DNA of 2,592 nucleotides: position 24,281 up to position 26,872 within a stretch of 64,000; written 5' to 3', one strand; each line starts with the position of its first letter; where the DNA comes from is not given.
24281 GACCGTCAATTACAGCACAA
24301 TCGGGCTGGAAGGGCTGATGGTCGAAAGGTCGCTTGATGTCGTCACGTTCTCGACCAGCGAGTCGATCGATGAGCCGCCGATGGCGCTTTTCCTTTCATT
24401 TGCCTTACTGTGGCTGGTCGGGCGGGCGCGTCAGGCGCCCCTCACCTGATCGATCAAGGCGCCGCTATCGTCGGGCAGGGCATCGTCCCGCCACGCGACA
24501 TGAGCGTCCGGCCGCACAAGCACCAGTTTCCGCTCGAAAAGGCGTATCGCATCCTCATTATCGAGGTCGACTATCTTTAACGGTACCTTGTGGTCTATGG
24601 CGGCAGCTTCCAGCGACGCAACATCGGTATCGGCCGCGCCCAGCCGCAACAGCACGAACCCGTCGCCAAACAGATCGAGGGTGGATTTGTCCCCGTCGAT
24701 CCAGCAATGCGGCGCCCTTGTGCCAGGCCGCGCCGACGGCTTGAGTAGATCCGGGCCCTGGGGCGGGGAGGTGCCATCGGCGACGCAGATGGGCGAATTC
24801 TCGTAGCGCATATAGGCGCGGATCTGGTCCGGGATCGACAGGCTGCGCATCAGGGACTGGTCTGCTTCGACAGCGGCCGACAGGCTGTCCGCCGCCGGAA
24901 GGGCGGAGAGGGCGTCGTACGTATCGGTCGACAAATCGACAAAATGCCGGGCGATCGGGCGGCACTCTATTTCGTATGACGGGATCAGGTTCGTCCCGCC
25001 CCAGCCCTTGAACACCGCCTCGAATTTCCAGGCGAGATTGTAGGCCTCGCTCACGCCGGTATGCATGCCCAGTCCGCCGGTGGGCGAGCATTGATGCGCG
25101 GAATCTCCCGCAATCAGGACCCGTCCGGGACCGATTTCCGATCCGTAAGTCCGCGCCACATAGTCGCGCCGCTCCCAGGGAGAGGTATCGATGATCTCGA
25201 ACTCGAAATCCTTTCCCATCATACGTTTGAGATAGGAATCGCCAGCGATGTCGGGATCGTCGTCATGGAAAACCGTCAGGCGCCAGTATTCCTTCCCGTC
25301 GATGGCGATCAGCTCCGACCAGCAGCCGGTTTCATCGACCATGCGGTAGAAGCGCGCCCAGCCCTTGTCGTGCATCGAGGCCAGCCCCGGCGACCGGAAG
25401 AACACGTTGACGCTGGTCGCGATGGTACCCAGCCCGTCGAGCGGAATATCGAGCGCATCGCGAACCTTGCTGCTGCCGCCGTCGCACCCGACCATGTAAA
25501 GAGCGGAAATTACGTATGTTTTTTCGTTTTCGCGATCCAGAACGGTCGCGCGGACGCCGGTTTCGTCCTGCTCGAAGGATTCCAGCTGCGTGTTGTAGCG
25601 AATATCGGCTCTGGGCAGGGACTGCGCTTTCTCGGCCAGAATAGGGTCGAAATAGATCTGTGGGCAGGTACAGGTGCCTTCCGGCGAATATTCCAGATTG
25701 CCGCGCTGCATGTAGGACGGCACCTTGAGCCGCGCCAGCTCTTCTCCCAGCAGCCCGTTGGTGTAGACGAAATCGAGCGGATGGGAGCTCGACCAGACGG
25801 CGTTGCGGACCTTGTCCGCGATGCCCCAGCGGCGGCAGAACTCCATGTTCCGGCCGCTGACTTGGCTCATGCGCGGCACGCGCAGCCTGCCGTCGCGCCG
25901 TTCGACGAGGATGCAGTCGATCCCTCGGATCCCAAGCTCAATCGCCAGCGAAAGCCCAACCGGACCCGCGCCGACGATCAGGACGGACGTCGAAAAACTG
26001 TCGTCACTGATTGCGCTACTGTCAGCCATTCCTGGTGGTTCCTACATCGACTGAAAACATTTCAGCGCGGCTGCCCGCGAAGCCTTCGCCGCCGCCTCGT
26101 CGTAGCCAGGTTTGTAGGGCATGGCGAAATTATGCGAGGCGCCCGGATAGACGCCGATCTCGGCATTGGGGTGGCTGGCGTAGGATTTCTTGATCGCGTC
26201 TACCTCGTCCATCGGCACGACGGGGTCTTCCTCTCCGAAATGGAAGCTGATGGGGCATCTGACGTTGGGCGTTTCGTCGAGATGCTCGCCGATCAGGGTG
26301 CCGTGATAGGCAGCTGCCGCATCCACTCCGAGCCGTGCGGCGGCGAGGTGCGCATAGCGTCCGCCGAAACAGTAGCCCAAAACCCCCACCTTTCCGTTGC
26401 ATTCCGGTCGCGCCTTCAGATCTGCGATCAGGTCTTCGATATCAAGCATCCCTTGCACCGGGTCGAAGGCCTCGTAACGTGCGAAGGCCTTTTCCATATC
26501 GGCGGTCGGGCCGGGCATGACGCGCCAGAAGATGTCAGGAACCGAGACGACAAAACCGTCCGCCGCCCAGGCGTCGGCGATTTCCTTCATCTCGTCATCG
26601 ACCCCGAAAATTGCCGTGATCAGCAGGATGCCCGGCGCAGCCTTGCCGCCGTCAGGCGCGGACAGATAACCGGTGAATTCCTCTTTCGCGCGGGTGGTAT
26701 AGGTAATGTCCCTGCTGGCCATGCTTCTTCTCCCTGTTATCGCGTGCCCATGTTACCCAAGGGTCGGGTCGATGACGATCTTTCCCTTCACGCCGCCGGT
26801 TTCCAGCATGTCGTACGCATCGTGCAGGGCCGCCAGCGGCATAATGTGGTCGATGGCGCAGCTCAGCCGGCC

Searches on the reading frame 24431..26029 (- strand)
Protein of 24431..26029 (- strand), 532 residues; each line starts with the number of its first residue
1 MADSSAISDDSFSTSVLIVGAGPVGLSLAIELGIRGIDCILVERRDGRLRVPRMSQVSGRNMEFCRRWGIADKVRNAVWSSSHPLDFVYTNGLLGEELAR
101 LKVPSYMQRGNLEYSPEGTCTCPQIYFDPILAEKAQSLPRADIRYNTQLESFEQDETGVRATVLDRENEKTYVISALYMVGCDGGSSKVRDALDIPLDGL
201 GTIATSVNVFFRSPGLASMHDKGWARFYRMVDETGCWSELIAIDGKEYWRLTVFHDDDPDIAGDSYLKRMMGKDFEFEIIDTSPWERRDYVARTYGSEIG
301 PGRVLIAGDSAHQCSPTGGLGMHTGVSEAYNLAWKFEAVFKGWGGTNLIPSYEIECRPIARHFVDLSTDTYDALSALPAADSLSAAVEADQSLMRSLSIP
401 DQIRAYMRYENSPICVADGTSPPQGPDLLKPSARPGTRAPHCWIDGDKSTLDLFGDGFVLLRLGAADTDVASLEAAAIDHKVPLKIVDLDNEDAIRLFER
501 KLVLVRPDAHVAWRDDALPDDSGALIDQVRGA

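Call 7: search_protein_families(library=pfam, proteins=[window:24431-26029:-])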
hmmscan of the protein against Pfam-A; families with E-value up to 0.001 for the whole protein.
window:24431-26029:- (532 aa): 4 families
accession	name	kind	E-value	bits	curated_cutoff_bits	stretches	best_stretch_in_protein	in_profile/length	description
PF01494.25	FAD_binding_3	-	5.8e-73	246.6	22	1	14-366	2-348/349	FAD binding domain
PF21274.3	Rng_hyd_C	-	3.4e-12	47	27.5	1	434-519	3-91/107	Aromatic-ring hydroxylase, C-terminal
PF01266.30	DAO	-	1.7e-06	28.2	27.9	1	16-69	2-50/353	FAD dependent oxidoreductase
PF07992.20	Pyr_redox_2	-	0.00018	21.5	26.1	0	4-50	133-179/291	Pyridine nucleotide-disulphide oxidoreductase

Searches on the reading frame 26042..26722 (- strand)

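Call 7: search_protein_families(library=pfam, proteins=[window:26042-26722:-])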
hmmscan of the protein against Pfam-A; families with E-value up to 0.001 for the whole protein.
window:26042-26722:- (226 aa): 2 families
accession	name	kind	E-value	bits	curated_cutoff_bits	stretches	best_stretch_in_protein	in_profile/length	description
PF01738.24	DLH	-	2.9e-49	168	21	1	16-225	1-215/217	Dienelactone hydrolase family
PF20408.4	Abhydrolase_11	-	0.00046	20.4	27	0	107-217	73-185/193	Alpha/beta hydrolase domain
